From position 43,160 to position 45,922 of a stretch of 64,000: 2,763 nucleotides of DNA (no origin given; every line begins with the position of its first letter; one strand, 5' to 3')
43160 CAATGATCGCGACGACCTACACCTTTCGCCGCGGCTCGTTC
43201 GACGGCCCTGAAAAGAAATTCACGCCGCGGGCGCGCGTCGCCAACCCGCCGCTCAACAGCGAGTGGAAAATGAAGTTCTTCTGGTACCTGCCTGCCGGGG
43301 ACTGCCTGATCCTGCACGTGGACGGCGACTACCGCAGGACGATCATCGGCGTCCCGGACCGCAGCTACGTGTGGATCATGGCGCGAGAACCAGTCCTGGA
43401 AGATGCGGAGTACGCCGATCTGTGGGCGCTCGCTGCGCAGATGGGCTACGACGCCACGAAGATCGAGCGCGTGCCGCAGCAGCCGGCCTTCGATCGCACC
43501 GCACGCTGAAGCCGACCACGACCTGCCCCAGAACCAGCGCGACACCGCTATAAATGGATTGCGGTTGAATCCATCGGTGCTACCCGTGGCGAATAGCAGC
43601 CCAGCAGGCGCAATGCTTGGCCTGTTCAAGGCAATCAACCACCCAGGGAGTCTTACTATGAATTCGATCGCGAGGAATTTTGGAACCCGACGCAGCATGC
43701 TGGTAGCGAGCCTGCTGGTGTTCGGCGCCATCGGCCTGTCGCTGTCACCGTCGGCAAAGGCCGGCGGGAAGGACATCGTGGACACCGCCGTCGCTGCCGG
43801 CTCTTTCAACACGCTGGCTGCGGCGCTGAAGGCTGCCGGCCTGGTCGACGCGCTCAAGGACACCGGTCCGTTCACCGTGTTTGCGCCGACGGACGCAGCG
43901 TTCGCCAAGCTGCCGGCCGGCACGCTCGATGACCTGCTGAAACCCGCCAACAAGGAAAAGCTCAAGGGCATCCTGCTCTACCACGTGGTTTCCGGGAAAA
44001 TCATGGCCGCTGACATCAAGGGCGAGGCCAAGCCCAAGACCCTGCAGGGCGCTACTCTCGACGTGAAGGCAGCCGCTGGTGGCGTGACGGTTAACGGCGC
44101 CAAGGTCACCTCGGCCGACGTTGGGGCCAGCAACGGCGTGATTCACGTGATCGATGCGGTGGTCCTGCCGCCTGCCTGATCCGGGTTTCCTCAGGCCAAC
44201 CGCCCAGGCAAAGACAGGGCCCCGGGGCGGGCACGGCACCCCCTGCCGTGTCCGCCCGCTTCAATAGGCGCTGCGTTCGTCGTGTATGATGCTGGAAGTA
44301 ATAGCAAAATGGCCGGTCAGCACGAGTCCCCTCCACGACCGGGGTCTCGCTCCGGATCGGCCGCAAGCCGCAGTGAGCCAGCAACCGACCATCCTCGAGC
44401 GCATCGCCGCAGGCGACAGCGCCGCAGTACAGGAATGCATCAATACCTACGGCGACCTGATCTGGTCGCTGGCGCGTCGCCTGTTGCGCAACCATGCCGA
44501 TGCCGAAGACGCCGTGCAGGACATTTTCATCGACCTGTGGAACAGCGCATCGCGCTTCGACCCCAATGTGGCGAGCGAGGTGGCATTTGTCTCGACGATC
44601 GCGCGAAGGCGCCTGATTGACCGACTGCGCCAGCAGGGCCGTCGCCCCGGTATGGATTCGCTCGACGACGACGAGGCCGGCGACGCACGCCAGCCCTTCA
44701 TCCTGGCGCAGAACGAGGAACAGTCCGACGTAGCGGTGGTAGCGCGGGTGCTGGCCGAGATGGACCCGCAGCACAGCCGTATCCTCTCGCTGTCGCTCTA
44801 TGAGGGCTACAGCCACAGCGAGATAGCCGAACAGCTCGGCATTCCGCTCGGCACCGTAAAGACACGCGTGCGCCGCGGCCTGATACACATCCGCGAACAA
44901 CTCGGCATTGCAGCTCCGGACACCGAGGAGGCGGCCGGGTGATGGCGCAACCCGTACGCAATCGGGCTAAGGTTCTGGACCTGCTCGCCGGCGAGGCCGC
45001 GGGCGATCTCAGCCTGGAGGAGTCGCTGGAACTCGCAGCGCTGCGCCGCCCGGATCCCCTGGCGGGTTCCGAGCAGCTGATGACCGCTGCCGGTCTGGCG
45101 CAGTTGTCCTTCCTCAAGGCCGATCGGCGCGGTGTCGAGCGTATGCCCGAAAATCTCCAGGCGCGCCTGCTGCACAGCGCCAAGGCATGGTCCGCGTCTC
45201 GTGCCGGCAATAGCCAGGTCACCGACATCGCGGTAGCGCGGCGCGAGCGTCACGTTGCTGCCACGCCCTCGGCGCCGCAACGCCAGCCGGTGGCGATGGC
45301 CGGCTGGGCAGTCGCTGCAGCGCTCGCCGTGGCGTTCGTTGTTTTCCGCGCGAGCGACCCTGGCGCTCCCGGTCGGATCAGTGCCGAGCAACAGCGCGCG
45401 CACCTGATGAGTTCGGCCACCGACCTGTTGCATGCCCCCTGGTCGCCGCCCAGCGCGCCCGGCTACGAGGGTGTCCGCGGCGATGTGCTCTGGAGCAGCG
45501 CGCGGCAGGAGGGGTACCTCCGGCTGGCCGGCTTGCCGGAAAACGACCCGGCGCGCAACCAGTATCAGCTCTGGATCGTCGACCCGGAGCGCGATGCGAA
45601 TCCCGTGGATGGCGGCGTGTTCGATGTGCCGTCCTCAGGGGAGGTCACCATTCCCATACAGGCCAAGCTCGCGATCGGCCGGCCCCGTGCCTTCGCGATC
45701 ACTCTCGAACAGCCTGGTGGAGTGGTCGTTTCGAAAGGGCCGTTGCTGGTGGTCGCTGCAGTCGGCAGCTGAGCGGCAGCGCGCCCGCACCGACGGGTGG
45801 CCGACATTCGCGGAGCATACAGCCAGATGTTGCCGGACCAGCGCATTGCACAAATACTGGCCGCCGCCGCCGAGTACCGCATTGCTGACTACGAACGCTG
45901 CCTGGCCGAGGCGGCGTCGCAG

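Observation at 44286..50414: Candidate new system: ECF sigma / anti-sigma / B12 sensor fused transcriptionally to a MacAB-like exporter and folE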

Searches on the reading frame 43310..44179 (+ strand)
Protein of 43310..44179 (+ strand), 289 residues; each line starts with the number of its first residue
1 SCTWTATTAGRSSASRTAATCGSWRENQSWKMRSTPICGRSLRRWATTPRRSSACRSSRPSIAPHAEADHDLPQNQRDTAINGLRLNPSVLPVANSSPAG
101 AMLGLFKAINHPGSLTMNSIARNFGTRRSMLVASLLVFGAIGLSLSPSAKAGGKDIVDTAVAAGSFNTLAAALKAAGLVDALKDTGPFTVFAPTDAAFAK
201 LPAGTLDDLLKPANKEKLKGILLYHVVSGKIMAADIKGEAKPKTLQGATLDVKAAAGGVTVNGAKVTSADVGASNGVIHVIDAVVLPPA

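Call 9: search_protein_families(library=pfam, proteins=[window:43310-44179:+], max_evalue=0.001)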
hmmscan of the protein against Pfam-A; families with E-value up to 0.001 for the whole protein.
window:43310-44179:+ (289 aa): 1 family
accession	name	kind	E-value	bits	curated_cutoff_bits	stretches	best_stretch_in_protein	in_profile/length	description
PF02469.27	Fasciclin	-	5.8e-40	136.8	22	1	165-287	2-123/123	Fasciclin domain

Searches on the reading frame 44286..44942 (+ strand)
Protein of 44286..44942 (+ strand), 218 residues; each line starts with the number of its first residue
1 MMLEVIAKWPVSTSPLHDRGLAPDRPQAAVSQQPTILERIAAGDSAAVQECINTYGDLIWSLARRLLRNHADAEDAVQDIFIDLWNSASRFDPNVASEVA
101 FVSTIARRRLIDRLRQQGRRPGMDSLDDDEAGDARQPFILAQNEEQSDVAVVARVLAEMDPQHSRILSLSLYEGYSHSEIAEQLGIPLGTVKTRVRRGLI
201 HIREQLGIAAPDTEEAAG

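Call 5: search_protein_families(library=pfam, proteins=[window:44286-44942:+], max_evalue=0.01)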
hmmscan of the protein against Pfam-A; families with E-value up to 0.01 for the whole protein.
window:44286-44942:+ (218 aa): 6 families
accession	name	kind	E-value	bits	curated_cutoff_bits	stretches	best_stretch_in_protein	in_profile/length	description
PF04542.20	Sigma70_r2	-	1.1e-19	70.4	24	1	52-120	2-71/71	Sigma-70 region 2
PF08281.18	Sigma70_r4_2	-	7.6e-14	51.5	25.7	1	152-201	4-53/54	Sigma-70, region 4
PF04545.22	Sigma70_r4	-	8.5e-13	48.1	24.1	1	155-204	1-50/50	Sigma-70, region 4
PF07638.17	Sigma70_ECF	-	4.6e-10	40.1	21.1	1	35-195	6-172/185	ECF sigma factor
PF13412.12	HTH_24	-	0.0002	21.3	21.9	1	174-197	17-40/48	Winged helix-turn-helix DNA-binding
PF13384.12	HTH_23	-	0.0013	18.9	24.6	1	170-196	12-38/50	Homeodomain-like domain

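Call 6: search_protein_families(library=ncbifam, proteins=[window:44286-44942:+], max_evalue=0.01)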
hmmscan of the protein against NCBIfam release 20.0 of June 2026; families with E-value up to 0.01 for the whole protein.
window:44286-44942:+ (218 aa): 108 families (the best 25 are shown)
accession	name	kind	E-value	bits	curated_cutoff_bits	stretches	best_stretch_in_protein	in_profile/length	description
NF009172.0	PRK12519.1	subfamily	2.4e-40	138.1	222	1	34-206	17-189/194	RNA polymerase sigma factor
NF007228.0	PRK09646.1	subfamily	5.7e-36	124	226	1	28-209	12-193/194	ECF RNA polymerase sigma factor SigK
NF010500.0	PRK13919.1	subfamily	8.3e-33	114.1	226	1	35-206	12-183/186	putative RNA polymerase sigma E protein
TIGR02937.1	sigma70-ECF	superfamily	1.8e-29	102.5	42.9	1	47-206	2-165/165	sigma-70 family RNA polymerase sigma factor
NF009189.0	PRK12537.1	equivalog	2e-28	99.2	261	1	36-206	13-181/182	RNA polymerase sigma factor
NF009186.0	PRK12534.1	equivalog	5.7e-26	91.5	267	1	35-203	14-182/187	RNA polymerase sigma factor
NF009167.0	PRK12514.1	equivalog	3.2e-25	89.1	265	1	35-206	9-178/180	RNA polymerase sigma factor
NF007227.0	PRK09645.1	subfamily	9e-23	81.1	202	1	42-205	9-169/177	sigma-70 family RNA polymerase sigma factor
NF009168.0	PRK12515.1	subfamily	1.6e-22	79.9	236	1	33-195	9-168/189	RNA polymerase sigma factor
NF058625.1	sigma_PG0214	equivalog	4.2e-22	78.7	130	1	53-206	11-161/170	GFO_1088 family ECF-type sigma factor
TIGR02985.1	Sig70_bacteroi1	subfamily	4.8e-22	78.9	126.4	1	53-206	8-162/162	RNA polymerase sigma-70 factor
NF004113.0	PRK05602.1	equivalog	7e-22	78.1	208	1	31-211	30-206/211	RNA polymerase sigma factor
TIGR02983.1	SigE-fam_strep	subfamily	6.2e-21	75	141.55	1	47-207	7-159/162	SigE family RNA polymerase sigma factor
NF007225.0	PRK09643.1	equivalog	1.1e-20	74.2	190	1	35-213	16-189/204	RNA polymerase sigma factor SigM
NF007223.0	PRK09641.1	equivalog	2.3e-19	70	209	1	37-207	9-185/187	RNA polymerase sigma factor SigW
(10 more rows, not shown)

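Call 55: find_homologous_proteins(query=window:44373-44939:+, max_evalue=1e-20)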
Query window:44373-44939:+ (189 aa): 4858 proteins with E <= 1e-20 among 5922 candidates; the best 120 are listed.
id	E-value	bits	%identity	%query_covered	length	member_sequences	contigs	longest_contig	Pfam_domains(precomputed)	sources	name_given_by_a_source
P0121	1.0e-115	402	99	100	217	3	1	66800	PF07638.18,PF04545.23,PF04542.21,PF08281.19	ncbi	-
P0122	5.7e-107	373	92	100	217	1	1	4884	PF07638.18,PF04545.23,PF04542.21,PF08281.19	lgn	-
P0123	6.3e-103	360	87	100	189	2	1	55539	PF07638.18,PF04545.23,PF04542.21,PF08281.19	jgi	jgi:RNA polymerase sigma-70 factor (ECF subfamily)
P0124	9.7e-103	360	88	100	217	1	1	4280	PF07638.18,PF04545.23,PF04542.21,PF08281.19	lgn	-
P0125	2.9e-96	339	83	100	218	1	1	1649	PF07638.18,PF04545.23,PF04542.21,PF08281.19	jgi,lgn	jgi:RNA polymerase sigma-70 factor (ECF subfamily)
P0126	7.5e-95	334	82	100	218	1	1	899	PF07638.18,PF04545.23,PF04542.21,PF08281.19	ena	-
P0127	1.5e-94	333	83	100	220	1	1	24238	PF07638.18,PF04545.23,PF04542.21,PF08281.19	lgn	-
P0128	3.9e-93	328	80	97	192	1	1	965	PF07638.18,PF04545.23,PF04542.21,PF08281.19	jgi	jgi:RNA polymerase sigma factor (sigma-70 family)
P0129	1.3e-87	310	78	100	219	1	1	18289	PF07638.18,PF04545.23,PF04542.21,PF08281.19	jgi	jgi:RNA polymerase sigma-70 factor (ECF subfamily)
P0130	1.8e-87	310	78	100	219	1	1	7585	PF07638.18,PF04545.23,PF04542.21,PF08281.19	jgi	jgi:RNA polymerase sigma-70 factor (ECF subfamily)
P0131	8.9e-87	308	76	100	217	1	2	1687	PF07638.18,PF04545.23,PF04542.21,PF08281.19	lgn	-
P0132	9.0e-87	308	77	100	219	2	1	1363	PF07638.18,PF04545.23,PF04542.21,PF08281.19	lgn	-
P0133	1.8e-86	307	78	99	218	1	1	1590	PF07638.18,PF04545.23,PF04542.21,PF08281.19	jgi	jgi:RNA polymerase sigma-70 factor (ECF subfamily)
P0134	2.9e-86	306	78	100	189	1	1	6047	PF07638.18,PF04545.23,PF04542.21,PF08281.19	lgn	-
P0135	3.7e-86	306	77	100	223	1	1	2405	PF07638.18,PF04545.23,PF04542.21,PF08281.19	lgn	-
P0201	7.9e-78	279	70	99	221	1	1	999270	PF07638.18,PF04545.23,PF04542.21,PF08281.19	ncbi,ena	-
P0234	7.1e-75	269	69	95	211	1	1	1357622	PF07638.18,PF04545.23,PF04542.21,PF08281.19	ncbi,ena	-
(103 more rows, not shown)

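Call 57: find_related_loci(query=A2, collection=metagenome_contigs, flank=7000)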
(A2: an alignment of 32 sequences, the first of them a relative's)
Query A2 (189 aa) in metagenome_contigs; peptide patterns used: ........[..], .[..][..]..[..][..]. (x = any residue, [..] = any of these).
600 stretches matched a pattern (row limit reached: there are more); 589 encode a relative of the query (tblastn E <= 1e-3); the best 80 are kept; 80 distinct loci.
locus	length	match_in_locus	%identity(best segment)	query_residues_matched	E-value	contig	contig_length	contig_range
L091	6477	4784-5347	77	1-188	1e-93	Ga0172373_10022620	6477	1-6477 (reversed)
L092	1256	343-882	67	6-188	3e-84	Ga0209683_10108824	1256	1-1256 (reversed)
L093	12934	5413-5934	62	6-180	5e-69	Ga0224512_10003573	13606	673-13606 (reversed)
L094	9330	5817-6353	50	8-188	5e-55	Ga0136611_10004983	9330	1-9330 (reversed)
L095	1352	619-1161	50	7-189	7e-56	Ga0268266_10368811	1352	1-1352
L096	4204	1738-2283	48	1-184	5e-53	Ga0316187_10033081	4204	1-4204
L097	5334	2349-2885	48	6-186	7e-53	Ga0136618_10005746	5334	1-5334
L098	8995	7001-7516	48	4-177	4e-53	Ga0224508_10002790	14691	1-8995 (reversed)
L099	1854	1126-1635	51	6-177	2e-53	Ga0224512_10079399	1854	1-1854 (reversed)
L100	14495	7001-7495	51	6-174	3e-48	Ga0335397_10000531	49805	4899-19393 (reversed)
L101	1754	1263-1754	50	6-168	6e-49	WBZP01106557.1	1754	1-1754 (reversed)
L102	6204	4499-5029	43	6-184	2e-44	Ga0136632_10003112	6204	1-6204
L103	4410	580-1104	49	1-178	4e-44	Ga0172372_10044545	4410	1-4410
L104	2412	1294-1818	49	1-178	7e-44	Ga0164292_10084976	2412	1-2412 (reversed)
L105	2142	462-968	50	6-177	1e-43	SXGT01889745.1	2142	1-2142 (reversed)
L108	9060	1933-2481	49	6-189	2e-42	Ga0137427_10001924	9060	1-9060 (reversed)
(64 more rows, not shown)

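Call 61: search_protein_families(library=pfam, proteins=[L098:5862-6992:+, L098:7527-7799:+, L098:7800-8726:+, L098:4331-5884:+, L096:2273-2533:+, L096:2634-3560:+, L108:3321-4409:+, L108:6634-7905:+, L093:3426-4514:-, L108:2484-3180:+], max_evalue=0.01)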
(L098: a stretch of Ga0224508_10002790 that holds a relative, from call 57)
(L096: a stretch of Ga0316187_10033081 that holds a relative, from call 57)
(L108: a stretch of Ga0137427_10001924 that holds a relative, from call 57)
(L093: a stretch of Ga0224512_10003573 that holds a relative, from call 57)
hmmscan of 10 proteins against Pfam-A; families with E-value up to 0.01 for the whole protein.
L098:5862-6992:+ (376 aa): 2 families
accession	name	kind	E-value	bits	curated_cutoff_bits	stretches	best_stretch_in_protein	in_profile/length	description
PF02310.24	B12-binding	-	2.6e-20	72.9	32.1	1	255-362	3-115/121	B12 binding domain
PF02607.22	B12-binding_2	-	4.7e-12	46.4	23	1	172-241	5-73/74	B12 binding domain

L098:7527-7799:+ (90 aa): 0 families

L098:7800-8726:+ (308 aa): 1 family
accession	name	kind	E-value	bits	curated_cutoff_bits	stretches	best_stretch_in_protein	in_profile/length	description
PF07228.17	SpoIIE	-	4.1e-39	134.9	25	1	118-307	1-190/192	Stage II sporulation protein E (SpoIIE)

L098:4331-5884:+ (517 aa): 5 families
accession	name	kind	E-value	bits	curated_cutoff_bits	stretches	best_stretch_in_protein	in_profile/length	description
PF11066.14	DUF2867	-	2.7e-37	128.7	27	1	357-498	4-142/142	Protein of unknown function (DUF2867)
PF13460.12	NAD_binding_10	-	1.3e-14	55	27.2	1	40-164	1-131/184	NAD(P)H-binding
PF05368.20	NmrA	-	7e-13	49.3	27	1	33-256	2-233/298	NmrA-like family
PF01370.27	Epimerase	-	7.2e-12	45.7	20.9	1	37-141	2-114/240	NAD dependent epimerase/dehydratase family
PF01073.25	3Beta_HSD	-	0.0033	16.9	22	1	39-140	3-114/280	3-beta hydroxysteroid dehydrogenase/isomerase family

L096:2273-2533:+ (86 aa): 0 families

L096:2634-3560:+ (308 aa): 1 family
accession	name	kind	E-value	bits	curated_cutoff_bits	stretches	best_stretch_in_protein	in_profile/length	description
PF07228.17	SpoIIE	-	3.2e-37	128.8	25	1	119-307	2-190/192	Stage II sporulation protein E (SpoIIE)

L108:3321-4409:+ (362 aa): 2 families
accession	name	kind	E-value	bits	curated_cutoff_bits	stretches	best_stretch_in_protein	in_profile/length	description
PF02310.24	B12-binding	-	8.7e-19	68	32.1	1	238-350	4-120/121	B12 binding domain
PF02607.22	B12-binding_2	-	2.6e-15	56.8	23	1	153-223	4-73/74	B12 binding domain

L108:6634-7905:+ (423 aa): 4 families
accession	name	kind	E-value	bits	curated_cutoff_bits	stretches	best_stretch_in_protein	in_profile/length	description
PF13360.13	PQQ_2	-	1e-41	143.6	27.6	1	89-341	2-232/233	Outer membrane protein assembly factor BamB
PF13570.13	Beta-prop_ACSF4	-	1.5e-09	38.2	133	0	247-370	122-241/329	Beta-alanine-activating enzyme, beta-propeller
PF01011.28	PQQ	-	1.6e-09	37.5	26.7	0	302-344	43-85/595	Glucose/ethanol/alcohol dehydrogenase, beta-propeller domain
PF25293.1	Beta-prop_EMC1_N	-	5.1e-06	26.8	34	1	135-305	33-199/219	EMC1 N-terminal beta-propeller domain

L093:3426-4514:- (362 aa): 2 families
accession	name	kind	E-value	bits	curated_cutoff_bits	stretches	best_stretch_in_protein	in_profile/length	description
PF02310.24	B12-binding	-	2.3e-16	60.1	32.1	1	240-348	2-108/121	B12 binding domain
PF02607.22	B12-binding_2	-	2.1e-14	53.9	23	1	157-227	4-73/74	B12 binding domain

L108:2484-3180:+ (232 aa): 1 family
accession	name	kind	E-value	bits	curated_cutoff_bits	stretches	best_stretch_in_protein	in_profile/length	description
PF10099.14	RskA_C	-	0.00036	21.2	29.4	1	118-229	3-103/135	Anti-sigma-K factor rskA, C-terminal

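Call 68: find_encoding_contigs(protein=P0201, flank=8000, max_places=1)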
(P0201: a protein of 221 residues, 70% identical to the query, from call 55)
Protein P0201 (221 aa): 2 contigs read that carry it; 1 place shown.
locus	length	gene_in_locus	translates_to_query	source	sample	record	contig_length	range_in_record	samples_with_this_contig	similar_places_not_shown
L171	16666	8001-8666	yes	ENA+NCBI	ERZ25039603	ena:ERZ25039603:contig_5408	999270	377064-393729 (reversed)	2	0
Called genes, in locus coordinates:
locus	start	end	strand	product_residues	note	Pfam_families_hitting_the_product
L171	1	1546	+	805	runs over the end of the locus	PF09364:XFP_N, PF03894:XFP, PF09363:XFP_C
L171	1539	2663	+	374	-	PF00923:TAL_FSA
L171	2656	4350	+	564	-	PF00343:Phosphorylase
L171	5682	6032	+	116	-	PF12680:SnoaL_2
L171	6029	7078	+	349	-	PF02353:CMAS, PF05175:MTS, PF05401:NodS (faint), PF13489:Methyltransf_23, PF13847:Methyltransf_31, PF08241:Methyltransf_11, PF08242:Methyltransf_12, PF13649:Methyltransf_25, +1 more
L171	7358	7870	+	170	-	PF02469:Fasciclin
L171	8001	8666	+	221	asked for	PF07638:Sigma70_ECF (weak), PF04542:Sigma70_r2, PF08281:Sigma70_r4_2, PF04545:Sigma70_r4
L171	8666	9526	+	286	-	PF10099:RskA_C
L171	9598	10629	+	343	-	PF02607:B12-binding_2, PF02310:B12-binding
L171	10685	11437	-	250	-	-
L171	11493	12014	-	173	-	PF08547:CIA30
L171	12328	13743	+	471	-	PF00083:Sugar_tr, PF07690:MFS_1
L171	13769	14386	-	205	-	PF03441:FAD_binding_7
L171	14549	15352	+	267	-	-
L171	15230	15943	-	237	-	PF00005:ABC_tran, PF13304:AAA_21 (faint)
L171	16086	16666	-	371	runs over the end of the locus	PF12704:MacB_PCD, PF02687:FtsX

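Call 69: find_encoding_contigs(protein=P0234, flank=8000, max_places=1)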
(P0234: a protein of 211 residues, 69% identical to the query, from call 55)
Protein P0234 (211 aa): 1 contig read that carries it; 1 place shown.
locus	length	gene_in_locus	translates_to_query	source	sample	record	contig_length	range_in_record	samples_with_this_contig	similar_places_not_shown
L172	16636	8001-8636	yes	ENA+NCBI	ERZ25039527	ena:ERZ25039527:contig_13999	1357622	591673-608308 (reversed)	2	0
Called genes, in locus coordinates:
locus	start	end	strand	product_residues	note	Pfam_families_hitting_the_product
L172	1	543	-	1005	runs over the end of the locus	PF05359:DUF748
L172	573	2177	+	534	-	PF00999:Na_H_Exchanger, PF02254:TrkA_N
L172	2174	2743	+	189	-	-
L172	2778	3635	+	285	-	PF01435:Peptidase_M48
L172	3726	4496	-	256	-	PF01936:NYN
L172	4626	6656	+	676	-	PF01011:PQQ, PF13360:PQQ_2 (weak), PF13570:Beta-prop_ACSF4 (faint), PF13360:PQQ_2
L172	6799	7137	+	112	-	-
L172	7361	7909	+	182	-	PF02469:Fasciclin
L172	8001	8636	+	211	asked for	PF07638:Sigma70_ECF (weak), PF04542:Sigma70_r2, PF04545:Sigma70_r4, PF08281:Sigma70_r4_2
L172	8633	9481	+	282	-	PF10099:RskA_C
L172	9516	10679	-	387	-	-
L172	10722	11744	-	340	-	PF10503:Esterase_PHB, PF02230:Abhydrolase_2 (weak)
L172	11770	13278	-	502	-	PF01977:UbiD, PF20696:UbiD_C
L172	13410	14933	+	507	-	PF10119:MethyTransf_Reg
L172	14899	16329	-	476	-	PF20695:UbiD_N (weak), PF01977:UbiD, PF20696:UbiD_C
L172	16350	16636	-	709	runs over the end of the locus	PF02335:Cytochrom_C552 (faint), PF13435:Cytochrome_C554 (faint), PF14522:Cytochrome_C7 (faint), PF09699:Paired_CXXCH_1 (weak), PF13432:TPR_16 (weak), PF14559:TPR_19 (weak), PF13432:TPR_16 (weak), PF14559:TPR_19 (weak), +9 more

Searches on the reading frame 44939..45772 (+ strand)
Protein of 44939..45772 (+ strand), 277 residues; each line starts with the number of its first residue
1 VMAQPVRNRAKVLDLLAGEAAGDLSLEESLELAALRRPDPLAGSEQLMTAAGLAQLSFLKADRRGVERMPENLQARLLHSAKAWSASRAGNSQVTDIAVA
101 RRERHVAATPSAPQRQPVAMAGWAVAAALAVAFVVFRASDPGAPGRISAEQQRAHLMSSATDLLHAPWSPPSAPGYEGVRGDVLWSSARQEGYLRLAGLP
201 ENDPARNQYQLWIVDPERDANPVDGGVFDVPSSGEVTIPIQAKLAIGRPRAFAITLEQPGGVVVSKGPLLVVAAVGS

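Call 5: search_protein_families(library=pfam, proteins=[window:44939-45772:+], max_evalue=0.01)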
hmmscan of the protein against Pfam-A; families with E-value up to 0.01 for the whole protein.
window:44939-45772:+ (277 aa): 1 family
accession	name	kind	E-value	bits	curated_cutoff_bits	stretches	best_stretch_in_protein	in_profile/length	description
PF10099.14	RskA_C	-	2.8e-15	57.2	29.4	1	124-262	2-126/135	Anti-sigma-K factor rskA, C-terminal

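Call 6: search_protein_families(library=ncbifam, proteins=[window:44939-45772:+], max_evalue=0.01)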
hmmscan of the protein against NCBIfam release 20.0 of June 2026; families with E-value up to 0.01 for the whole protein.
window:44939-45772:+ (277 aa): 0 families
